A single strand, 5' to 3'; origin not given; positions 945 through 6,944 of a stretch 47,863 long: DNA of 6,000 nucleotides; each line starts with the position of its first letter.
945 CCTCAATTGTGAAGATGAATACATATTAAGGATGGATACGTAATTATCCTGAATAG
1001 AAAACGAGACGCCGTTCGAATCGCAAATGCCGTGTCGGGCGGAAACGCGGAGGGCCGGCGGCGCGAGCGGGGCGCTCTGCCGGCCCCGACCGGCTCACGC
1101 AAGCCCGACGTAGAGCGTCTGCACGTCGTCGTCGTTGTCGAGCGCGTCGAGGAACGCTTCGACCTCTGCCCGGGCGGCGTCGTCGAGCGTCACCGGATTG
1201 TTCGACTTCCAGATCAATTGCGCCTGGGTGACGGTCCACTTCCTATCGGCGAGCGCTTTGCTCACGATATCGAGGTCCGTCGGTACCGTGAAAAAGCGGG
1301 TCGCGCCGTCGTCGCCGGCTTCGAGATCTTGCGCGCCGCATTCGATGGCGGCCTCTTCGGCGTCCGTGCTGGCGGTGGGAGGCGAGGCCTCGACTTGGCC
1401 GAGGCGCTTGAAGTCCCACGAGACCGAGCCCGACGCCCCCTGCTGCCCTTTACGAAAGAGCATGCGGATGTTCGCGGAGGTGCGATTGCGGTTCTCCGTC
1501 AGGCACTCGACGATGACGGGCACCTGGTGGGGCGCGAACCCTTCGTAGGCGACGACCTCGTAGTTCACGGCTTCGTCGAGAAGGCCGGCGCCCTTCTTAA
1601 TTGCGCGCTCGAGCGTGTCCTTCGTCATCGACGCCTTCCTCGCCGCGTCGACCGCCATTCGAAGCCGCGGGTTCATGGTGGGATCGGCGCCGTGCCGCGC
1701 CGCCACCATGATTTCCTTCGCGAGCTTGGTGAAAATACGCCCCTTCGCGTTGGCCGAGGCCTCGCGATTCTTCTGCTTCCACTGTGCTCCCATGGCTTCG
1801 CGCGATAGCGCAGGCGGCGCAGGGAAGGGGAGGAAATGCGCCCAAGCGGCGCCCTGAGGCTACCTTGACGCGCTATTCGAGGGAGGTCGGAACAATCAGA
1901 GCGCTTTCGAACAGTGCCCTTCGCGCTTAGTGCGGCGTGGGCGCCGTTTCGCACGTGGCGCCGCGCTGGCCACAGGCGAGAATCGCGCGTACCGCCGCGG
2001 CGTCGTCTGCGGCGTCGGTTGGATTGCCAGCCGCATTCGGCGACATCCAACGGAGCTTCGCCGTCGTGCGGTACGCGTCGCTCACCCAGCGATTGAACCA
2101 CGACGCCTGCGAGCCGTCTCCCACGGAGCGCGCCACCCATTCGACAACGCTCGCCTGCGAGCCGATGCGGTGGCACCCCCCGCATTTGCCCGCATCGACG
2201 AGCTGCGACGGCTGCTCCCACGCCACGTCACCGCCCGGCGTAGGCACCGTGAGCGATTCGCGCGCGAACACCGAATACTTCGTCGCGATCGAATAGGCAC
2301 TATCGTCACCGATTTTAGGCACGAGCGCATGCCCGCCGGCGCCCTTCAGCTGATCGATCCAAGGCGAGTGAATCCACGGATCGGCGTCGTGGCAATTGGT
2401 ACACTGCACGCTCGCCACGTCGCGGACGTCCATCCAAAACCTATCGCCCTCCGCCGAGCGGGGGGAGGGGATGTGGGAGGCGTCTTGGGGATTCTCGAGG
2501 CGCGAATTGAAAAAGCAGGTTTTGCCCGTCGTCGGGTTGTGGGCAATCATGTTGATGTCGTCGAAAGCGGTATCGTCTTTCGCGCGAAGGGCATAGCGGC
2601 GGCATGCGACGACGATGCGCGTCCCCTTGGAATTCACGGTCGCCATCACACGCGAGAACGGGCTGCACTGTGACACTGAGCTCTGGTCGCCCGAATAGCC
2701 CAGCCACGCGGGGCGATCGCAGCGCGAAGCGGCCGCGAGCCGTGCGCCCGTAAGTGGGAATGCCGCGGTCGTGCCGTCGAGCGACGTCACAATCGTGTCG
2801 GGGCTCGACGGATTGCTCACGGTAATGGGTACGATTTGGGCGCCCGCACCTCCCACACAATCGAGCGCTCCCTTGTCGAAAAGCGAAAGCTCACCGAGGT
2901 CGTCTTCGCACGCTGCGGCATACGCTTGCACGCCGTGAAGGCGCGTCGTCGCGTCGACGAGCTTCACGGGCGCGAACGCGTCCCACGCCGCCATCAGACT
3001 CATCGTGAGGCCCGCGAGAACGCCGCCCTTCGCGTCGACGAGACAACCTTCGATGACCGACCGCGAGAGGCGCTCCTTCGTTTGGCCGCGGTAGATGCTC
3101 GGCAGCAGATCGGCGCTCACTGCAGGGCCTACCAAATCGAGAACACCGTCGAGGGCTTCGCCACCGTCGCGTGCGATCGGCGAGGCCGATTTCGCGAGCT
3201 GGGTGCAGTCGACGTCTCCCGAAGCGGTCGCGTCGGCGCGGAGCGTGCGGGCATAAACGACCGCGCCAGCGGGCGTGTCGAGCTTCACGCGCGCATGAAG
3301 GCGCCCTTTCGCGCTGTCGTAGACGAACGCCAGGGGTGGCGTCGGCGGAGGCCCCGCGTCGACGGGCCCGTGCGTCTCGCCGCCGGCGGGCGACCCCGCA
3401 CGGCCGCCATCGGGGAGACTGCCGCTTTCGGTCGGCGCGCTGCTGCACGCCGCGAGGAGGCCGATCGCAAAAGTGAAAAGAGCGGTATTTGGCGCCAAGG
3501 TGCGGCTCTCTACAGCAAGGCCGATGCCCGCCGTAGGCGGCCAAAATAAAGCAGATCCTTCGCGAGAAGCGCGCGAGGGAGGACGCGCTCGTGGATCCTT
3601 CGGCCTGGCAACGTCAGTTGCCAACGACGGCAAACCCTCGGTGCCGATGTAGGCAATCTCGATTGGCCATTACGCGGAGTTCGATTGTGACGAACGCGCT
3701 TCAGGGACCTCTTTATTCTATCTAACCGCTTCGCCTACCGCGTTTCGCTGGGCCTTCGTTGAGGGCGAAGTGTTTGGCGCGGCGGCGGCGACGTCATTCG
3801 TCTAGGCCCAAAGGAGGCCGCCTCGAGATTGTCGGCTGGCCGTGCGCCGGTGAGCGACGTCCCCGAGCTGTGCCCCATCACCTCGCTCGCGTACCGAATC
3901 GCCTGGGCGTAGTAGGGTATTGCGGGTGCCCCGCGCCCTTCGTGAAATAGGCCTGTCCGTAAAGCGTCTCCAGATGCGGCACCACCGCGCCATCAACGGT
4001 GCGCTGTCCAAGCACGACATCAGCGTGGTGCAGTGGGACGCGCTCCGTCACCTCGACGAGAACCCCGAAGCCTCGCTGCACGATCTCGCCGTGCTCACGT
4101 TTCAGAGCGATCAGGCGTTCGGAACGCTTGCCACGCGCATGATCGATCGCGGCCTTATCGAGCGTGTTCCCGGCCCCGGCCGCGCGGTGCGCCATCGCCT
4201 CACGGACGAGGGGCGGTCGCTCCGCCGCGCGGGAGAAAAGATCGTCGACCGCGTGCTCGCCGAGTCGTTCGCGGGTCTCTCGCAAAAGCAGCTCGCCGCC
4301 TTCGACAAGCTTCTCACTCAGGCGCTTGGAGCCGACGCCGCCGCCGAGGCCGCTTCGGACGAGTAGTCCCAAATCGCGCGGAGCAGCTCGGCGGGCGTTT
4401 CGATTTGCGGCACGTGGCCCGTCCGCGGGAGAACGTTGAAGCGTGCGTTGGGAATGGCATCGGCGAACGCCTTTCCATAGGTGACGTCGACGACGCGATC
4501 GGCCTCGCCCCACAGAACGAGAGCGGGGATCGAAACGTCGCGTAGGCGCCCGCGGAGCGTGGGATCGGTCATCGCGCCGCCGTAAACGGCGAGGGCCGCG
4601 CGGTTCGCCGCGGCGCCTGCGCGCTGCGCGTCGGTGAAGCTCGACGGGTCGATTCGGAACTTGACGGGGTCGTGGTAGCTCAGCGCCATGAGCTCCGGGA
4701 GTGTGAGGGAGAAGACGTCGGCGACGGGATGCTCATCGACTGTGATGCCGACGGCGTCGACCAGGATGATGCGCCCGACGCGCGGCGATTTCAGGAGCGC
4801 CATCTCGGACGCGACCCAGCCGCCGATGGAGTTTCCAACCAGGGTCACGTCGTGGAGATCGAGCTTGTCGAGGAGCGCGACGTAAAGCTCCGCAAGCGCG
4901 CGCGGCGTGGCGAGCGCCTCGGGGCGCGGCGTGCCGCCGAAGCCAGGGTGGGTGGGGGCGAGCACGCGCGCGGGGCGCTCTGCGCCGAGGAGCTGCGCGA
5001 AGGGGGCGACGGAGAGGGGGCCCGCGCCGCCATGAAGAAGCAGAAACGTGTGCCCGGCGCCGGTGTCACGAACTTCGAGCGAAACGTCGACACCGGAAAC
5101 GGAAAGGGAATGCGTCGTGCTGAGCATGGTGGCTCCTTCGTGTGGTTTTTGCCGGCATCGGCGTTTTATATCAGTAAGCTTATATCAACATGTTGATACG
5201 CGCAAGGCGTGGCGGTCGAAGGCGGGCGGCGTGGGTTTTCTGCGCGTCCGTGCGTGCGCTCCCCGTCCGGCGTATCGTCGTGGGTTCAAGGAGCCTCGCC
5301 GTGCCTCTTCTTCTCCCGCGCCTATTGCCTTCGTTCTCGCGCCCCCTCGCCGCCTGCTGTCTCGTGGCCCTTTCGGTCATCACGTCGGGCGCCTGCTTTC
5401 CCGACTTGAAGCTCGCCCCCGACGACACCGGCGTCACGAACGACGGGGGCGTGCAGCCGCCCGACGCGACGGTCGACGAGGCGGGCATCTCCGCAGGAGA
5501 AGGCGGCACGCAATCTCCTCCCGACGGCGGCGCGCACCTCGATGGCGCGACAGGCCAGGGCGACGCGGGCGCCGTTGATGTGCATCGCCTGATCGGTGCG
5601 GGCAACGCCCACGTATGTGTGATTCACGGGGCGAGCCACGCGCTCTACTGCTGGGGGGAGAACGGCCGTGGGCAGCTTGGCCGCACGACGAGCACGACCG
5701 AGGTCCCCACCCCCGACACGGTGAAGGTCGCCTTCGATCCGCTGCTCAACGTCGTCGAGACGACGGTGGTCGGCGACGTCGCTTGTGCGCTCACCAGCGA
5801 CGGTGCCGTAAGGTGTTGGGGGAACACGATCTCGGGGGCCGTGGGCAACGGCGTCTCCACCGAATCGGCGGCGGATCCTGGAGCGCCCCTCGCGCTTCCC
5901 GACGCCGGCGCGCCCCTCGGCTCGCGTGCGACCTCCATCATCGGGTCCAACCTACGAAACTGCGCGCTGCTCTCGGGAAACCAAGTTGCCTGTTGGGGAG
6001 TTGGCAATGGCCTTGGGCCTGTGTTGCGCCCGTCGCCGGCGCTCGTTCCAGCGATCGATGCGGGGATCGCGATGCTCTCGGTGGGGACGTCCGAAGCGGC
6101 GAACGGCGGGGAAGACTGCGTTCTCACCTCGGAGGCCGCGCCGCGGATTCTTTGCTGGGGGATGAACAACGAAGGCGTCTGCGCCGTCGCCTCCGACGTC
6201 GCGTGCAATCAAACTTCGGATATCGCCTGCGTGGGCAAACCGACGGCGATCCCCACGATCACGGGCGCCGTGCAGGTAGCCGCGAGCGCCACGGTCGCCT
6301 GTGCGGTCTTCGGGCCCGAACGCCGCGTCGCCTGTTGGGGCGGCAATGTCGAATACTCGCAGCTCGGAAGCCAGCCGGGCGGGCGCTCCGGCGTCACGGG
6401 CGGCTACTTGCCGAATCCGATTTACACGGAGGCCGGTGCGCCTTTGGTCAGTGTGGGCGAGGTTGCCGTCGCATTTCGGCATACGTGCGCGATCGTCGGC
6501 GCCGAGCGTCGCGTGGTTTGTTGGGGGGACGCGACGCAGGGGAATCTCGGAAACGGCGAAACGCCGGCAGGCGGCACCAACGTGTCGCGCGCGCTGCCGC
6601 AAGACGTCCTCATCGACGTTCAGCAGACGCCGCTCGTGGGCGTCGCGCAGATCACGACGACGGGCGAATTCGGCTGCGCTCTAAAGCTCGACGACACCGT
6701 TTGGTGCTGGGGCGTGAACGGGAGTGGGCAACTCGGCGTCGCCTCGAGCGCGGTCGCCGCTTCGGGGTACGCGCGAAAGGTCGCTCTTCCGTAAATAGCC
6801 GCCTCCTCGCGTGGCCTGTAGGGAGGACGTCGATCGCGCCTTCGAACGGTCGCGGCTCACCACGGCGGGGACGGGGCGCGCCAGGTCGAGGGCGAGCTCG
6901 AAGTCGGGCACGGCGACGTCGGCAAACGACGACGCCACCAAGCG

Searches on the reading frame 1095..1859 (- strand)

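Call 47: search_protein_families(library=pfam, proteins=[window:1095-1859:-], max_evalue=0.0001)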
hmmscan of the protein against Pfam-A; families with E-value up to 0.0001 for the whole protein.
window:1095-1859:- (254 aa): 2 families
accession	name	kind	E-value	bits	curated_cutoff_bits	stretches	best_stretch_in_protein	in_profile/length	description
PF01709.26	Transcrip_reg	-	4.9e-42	143.8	27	1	100-251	1-158/160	TACO1/YebC second and third domain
PF20772.2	TACO1_YebC_N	-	3.2e-23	82.4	36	1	27-92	5-72/73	TACO1/YebC protein N-terminal domain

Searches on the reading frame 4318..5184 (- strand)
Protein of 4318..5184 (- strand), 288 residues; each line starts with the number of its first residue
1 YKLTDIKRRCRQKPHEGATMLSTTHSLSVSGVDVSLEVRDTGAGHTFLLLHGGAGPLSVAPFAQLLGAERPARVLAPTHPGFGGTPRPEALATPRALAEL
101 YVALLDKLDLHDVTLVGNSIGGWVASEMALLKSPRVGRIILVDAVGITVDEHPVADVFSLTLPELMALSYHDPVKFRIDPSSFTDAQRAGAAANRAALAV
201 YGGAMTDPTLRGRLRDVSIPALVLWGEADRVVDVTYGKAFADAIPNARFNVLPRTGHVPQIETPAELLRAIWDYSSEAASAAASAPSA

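Call 47: search_protein_families(library=pfam, proteins=[window:4318-5184:-], max_evalue=0.0001)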
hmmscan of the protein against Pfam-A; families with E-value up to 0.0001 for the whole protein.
window:4318-5184:- (288 aa): 3 families
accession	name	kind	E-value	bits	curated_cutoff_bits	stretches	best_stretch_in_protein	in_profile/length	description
PF12697.13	Abhydrolase_6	-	4.4e-22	80.2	26.3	1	48-269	2-216/217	Alpha/beta hydrolase family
PF00561.26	Abhydrolase_1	-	1e-20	74.9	25.8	2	46-151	2-114/245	alpha/beta hydrolase fold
PF12146.15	Hydrolase_4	-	9.9e-08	32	27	1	111-258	76-233/239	Serine aminopeptidase, S33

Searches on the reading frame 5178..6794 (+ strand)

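Call 47: search_protein_families(library=pfam, proteins=[window:5178-6794:+], max_evalue=0.0001)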
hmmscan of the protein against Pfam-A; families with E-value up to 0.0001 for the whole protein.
window:5178-6794:+ (538 aa): 3 families
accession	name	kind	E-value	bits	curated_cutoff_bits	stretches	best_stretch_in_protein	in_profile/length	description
PF25390.1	WD40_RLD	-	5.2e-38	131.7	150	2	135-462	33-335/363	RCC1-like domain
PF13540.12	RCC1_2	-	3.4e-20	71.7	22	1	489-518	1-30/30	Regulator of chromosome condensation (RCC1) repeat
PF00415.24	RCC1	-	8e-17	62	21.7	0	155-182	3-29/50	Regulator of chromosome condensation (RCC1) repeat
